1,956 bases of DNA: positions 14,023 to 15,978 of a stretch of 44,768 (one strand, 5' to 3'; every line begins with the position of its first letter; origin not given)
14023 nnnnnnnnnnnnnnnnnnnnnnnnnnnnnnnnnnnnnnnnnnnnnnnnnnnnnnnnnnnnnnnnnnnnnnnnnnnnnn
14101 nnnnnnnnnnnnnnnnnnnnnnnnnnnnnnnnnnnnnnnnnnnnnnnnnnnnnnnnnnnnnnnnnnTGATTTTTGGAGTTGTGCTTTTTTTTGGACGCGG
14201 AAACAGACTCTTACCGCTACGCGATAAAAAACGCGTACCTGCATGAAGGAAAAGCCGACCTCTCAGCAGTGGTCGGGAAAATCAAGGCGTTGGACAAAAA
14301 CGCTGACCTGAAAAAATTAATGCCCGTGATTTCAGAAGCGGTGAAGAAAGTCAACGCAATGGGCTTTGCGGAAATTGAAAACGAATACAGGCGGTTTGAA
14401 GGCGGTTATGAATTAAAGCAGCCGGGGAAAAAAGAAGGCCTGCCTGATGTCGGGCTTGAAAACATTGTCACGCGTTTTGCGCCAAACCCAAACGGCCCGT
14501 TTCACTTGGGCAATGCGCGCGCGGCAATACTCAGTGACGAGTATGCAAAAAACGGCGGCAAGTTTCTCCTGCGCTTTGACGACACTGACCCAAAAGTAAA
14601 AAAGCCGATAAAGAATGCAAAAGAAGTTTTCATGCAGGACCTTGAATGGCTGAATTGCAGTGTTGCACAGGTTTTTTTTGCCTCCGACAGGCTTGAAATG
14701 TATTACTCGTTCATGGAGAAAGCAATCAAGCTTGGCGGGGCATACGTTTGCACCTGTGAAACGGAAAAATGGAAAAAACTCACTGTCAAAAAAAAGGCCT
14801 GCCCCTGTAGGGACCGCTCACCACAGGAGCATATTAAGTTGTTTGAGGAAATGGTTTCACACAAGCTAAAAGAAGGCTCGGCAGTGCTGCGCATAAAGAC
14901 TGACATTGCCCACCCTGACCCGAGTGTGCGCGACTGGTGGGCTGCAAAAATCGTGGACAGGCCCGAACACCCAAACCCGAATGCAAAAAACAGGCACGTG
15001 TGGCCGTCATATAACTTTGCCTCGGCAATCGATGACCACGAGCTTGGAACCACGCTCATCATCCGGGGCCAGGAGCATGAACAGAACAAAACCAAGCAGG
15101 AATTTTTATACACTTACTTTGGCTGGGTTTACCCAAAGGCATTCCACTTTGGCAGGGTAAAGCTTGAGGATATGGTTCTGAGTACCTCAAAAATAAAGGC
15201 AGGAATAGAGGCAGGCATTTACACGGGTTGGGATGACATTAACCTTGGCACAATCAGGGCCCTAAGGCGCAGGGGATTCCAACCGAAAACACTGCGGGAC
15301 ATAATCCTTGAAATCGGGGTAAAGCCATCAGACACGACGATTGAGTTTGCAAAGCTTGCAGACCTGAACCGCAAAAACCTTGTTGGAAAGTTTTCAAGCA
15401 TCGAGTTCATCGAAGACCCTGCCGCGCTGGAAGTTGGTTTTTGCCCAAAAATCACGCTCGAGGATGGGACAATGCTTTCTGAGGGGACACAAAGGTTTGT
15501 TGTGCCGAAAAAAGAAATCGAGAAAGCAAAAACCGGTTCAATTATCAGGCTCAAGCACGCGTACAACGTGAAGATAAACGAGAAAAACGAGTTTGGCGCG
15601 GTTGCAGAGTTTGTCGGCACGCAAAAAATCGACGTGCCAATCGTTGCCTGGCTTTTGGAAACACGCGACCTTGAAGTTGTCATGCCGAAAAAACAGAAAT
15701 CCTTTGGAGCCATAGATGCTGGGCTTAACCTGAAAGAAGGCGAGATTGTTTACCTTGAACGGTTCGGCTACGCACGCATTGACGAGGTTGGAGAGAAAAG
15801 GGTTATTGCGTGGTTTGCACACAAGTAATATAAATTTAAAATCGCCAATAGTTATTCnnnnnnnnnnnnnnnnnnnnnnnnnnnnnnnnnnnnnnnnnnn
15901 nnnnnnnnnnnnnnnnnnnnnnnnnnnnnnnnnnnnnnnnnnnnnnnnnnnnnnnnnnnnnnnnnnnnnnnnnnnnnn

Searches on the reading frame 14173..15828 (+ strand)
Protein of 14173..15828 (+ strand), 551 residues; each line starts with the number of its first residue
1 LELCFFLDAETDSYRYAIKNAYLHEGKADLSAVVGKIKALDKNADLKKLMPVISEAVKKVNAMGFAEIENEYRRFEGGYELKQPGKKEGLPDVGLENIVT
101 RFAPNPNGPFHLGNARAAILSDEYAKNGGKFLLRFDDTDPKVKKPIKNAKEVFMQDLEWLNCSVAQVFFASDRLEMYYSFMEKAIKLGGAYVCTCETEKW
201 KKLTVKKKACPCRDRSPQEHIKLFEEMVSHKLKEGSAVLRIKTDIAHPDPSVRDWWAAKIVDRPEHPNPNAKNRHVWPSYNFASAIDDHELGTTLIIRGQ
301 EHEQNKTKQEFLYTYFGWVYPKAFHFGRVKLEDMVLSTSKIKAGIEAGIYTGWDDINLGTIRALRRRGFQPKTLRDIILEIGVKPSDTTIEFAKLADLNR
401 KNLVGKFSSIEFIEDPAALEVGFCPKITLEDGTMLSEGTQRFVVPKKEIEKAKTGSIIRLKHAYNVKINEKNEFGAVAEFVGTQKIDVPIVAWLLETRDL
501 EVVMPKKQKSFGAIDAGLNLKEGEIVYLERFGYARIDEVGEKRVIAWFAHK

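Call 49: search_protein_families(library=ncbifam, proteins=[window:14173-15828:+], max_evalue=0.00001)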
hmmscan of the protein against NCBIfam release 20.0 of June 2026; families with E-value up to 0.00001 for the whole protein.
window:14173-15828:+ (551 aa): 10 families
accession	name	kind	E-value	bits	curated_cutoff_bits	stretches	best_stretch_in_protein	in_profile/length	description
NF003169.0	PRK04156.1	equivalog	2.6e-166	554.6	516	1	10-551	6-567/567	glutamate--tRNA ligase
TIGR00463.1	gltX_arch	equivalog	2.7e-129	432.3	401.75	1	13-551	5-560/560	glutamate--tRNA ligase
TIGR00440.1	glnS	equivalog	1.1e-54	186.2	425.8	1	99-419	2-325/524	glutamine--tRNA ligase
NF011291.0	PRK14703.1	equivalog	1.7e-54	185.3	681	1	96-416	30-354/769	glutamine--tRNA ligase/YqeY domain fusion protein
TIGR00464.1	gltX_bact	equivalog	4.1e-36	124.9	289.95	1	98-329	2-234/470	glutamate--tRNA ligase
TIGR03838.1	queuosine_YadB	equivalog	9.4e-26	90.8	276.7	1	99-326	2-219/272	tRNA glutamyl-Q(34) synthetase GluQRS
NF004314.0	PRK05710.1-3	equivalog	5.6e-25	88.3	256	1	97-325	6-221/297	tRNA glutamyl-Q(34) synthetase GluQRS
NF004315.1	PRK05710.1-4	equivalog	6.4e-22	78.3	250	1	100-326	1-237/274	tRNA glutamyl-Q(34) synthetase GluQRS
NF004312.0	PRK05710.1-1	equivalog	9.6e-17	61.3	453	1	97-327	13-227/306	tRNA glutamyl-Q(34) synthetase GluQRS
NF004313.0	PRK05710.1-2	equivalog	2.8e-15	56.2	380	1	98-200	5-107/299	tRNA glutamyl-Q(34) synthetase GluQRS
